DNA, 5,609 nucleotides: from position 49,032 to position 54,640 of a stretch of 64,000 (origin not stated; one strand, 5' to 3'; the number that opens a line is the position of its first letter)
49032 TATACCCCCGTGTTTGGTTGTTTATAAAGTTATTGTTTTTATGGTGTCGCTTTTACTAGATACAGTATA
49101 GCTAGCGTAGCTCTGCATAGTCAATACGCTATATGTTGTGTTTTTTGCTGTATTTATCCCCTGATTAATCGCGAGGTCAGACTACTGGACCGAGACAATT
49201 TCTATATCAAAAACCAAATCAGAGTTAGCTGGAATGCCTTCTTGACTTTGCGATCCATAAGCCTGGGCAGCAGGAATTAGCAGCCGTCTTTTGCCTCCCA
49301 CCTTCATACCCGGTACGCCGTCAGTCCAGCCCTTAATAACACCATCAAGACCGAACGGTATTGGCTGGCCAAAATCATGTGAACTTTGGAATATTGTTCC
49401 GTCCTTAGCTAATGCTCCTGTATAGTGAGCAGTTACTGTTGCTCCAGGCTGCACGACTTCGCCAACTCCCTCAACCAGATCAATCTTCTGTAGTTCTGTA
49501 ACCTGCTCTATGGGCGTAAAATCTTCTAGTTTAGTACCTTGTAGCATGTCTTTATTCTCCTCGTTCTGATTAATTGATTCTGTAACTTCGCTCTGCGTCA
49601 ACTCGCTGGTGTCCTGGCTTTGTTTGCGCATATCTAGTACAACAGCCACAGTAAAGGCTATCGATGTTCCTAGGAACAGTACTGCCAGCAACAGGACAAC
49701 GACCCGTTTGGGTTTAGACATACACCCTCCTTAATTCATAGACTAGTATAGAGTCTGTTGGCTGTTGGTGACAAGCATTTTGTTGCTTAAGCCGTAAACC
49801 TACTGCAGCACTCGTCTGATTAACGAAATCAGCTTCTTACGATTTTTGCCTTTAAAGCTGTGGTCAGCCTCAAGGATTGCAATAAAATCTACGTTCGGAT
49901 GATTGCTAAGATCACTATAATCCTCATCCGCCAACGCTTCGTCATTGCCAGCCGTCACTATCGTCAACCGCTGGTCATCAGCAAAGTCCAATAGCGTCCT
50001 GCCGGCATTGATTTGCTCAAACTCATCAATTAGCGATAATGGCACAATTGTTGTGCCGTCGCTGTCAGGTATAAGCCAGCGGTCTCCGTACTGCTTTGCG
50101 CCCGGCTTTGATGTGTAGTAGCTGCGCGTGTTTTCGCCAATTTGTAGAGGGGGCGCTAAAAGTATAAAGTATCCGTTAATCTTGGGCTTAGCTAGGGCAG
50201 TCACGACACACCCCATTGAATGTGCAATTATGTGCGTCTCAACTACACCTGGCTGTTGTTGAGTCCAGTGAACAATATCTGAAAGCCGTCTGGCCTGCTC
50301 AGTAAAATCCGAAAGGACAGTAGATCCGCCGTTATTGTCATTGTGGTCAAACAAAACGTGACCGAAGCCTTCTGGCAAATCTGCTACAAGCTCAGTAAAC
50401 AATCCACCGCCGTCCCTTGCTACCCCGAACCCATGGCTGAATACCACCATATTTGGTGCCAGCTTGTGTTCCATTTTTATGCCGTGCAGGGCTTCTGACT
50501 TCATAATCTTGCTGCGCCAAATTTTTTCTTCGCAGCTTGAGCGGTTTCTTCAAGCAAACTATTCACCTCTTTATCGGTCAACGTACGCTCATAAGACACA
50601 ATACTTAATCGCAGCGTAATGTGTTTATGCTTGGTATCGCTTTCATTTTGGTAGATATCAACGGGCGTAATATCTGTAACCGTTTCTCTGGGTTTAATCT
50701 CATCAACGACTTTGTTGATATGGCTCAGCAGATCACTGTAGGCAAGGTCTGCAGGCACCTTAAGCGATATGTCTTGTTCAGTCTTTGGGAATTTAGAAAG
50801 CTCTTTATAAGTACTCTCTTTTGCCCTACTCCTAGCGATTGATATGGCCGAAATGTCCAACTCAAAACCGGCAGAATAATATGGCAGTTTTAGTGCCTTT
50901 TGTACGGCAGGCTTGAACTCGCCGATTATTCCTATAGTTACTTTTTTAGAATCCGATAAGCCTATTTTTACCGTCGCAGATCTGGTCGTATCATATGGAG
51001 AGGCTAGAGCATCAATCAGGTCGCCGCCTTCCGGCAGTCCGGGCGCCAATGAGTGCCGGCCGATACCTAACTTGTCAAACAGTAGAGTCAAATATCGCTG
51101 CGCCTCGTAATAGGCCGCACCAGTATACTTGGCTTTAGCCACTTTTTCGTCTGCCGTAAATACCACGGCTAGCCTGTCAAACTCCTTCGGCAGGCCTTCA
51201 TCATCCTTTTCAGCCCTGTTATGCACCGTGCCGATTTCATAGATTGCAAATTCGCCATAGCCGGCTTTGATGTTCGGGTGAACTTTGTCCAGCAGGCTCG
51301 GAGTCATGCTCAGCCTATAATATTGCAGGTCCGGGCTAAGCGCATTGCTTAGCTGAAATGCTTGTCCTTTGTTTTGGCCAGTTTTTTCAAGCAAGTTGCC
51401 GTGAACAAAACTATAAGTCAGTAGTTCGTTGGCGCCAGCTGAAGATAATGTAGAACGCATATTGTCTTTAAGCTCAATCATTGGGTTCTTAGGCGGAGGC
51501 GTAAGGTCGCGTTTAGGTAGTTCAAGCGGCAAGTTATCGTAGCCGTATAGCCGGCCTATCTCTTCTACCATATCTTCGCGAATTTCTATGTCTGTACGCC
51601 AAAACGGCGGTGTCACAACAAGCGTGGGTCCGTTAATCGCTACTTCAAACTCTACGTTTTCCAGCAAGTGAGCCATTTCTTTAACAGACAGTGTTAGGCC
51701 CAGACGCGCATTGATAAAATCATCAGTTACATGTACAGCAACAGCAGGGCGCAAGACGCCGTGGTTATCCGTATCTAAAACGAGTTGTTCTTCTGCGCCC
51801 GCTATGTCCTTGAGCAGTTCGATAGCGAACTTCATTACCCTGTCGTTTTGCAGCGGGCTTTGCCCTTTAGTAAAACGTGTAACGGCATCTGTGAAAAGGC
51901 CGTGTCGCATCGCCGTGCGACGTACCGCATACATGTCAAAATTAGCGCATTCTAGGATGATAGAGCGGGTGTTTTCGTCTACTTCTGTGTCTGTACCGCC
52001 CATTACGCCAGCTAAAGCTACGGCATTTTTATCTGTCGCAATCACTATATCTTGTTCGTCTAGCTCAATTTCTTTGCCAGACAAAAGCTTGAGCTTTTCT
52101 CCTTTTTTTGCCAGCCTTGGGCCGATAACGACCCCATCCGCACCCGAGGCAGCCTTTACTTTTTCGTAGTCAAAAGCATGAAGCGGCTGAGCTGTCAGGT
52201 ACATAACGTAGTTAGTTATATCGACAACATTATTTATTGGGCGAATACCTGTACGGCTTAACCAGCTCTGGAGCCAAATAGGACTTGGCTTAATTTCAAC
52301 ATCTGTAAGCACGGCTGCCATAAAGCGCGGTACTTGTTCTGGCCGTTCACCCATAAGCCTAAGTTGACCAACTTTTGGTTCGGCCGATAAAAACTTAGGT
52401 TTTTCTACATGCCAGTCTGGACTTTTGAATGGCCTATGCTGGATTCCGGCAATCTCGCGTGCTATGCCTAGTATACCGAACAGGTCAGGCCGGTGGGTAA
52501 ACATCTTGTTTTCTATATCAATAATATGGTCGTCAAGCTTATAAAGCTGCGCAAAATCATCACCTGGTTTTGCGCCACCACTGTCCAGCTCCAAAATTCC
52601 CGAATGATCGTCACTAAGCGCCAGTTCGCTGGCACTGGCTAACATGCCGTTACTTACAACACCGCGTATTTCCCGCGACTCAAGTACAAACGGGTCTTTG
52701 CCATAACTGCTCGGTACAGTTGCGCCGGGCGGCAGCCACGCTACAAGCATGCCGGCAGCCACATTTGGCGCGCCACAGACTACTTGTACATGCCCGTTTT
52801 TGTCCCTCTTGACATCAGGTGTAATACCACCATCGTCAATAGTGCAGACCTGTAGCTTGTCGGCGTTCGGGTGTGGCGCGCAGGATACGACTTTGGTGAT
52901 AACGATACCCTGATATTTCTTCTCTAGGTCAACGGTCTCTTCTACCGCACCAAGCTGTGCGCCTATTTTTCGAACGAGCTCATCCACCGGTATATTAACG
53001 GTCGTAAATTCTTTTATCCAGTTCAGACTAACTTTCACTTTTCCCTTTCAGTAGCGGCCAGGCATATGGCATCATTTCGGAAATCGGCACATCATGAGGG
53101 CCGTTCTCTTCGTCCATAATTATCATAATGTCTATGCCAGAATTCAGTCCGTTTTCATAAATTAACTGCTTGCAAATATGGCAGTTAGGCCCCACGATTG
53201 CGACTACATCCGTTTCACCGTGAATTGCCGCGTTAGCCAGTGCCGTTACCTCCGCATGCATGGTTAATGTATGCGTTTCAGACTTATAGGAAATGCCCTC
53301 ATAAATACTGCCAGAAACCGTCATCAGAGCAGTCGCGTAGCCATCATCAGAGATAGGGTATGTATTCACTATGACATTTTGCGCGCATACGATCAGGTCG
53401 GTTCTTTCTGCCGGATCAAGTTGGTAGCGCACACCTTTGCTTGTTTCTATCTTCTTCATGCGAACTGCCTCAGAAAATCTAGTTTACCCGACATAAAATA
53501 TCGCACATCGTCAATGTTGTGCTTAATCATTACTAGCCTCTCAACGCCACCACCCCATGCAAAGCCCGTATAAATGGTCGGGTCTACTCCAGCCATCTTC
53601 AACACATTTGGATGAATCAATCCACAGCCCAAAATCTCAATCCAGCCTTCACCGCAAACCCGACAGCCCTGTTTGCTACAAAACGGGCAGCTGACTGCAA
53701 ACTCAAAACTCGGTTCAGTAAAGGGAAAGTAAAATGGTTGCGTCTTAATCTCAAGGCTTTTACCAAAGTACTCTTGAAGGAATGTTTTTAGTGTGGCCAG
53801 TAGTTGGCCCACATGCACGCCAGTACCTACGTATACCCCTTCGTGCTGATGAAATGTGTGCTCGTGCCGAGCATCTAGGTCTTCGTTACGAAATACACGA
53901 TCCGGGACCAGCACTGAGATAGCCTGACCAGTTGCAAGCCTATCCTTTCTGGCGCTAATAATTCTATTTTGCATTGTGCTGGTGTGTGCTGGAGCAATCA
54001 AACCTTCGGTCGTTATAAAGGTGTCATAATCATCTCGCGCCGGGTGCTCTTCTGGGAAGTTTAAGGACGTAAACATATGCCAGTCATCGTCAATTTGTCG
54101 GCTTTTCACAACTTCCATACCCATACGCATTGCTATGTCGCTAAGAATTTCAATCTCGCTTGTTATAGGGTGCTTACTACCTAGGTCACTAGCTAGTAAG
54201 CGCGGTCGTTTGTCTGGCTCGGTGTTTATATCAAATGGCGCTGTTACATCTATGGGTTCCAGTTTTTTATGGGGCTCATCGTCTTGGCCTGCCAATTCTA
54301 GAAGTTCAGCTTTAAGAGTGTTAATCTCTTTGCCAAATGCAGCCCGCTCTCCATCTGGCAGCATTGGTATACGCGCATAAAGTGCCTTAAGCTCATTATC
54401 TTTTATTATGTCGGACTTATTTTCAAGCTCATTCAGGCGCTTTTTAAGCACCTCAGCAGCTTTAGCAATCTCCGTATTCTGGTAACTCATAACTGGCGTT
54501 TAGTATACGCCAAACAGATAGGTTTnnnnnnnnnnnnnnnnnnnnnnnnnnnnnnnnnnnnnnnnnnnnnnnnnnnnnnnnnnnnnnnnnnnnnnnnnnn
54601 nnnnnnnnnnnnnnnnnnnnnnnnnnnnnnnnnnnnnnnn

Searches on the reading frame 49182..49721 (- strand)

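Call 16: search_protein_families(library=pfam, max_evalue=0.000001, proteins=[window:49182-49721:-])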
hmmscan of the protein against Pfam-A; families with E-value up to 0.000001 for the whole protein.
window:49182-49721:- (179 aa): 1 family
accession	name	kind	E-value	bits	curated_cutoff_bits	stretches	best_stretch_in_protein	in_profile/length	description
PF00254.34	FKBP_C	-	8.5e-27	93.8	21.1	1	90-176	5-94/94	FKBP-type peptidyl-prolyl cis-trans isomerase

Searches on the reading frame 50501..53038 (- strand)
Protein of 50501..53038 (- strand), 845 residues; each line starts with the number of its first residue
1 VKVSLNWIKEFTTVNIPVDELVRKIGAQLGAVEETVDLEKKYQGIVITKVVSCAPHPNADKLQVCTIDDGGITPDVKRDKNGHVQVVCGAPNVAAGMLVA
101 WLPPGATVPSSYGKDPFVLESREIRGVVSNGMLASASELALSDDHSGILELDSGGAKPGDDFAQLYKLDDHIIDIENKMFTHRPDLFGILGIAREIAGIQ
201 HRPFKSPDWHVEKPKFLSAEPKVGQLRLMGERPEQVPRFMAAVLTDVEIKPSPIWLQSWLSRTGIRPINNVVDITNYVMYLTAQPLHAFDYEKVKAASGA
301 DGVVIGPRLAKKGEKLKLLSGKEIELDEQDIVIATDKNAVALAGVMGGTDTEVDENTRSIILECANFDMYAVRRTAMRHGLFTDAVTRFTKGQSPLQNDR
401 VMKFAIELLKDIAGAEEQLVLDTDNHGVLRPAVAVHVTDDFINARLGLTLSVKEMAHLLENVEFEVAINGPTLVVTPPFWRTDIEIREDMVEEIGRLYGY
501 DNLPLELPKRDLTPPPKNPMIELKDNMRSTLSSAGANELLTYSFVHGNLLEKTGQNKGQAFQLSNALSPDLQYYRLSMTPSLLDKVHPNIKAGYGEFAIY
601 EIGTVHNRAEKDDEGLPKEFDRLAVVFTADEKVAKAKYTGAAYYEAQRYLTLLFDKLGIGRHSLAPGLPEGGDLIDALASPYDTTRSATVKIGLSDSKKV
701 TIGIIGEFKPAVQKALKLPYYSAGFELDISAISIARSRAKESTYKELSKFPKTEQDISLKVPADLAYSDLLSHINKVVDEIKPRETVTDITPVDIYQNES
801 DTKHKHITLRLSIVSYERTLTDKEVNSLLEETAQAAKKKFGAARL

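Call 16: search_protein_families(library=pfam, max_evalue=0.000001, proteins=[window:50501-53038:-])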
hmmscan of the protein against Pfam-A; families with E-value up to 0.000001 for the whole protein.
window:50501-53038:- (845 aa): 5 families
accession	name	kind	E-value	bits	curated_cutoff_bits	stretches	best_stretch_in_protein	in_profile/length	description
PF03483.22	B3_4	-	1.5e-57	194.4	29.3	1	236-414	2-174/174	B3/4 domain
PF17759.6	tRNA_synthFbeta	-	1.6e-33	116.5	22.4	1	503-729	1-214/214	Phenylalanyl tRNA synthetase beta chain CLM domain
PF03484.21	B5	-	4.5e-19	68.8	28.6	1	436-500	2-67/67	tRNA synthetase B5 domain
PF03147.19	FDX-ACB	-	1.1e-16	61.5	31.1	1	748-842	1-91/94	Ferredoxin-fold anticodon binding domain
PF01588.26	tRNA_bind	-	1.3e-13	51.2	27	1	45-154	1-90/96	Putative tRNA binding domain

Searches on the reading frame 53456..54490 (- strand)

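Call 16: search_protein_families(library=pfam, max_evalue=0.000001, proteins=[window:53456-54490:-])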
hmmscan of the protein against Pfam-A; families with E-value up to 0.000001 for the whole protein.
window:53456-54490:- (344 aa): 1 family
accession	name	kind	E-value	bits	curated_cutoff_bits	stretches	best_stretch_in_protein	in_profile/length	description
PF01409.25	tRNA-synt_2d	-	1.1e-71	241.7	19.8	1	103-343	13-246/246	tRNA synthetases class II core domain (F)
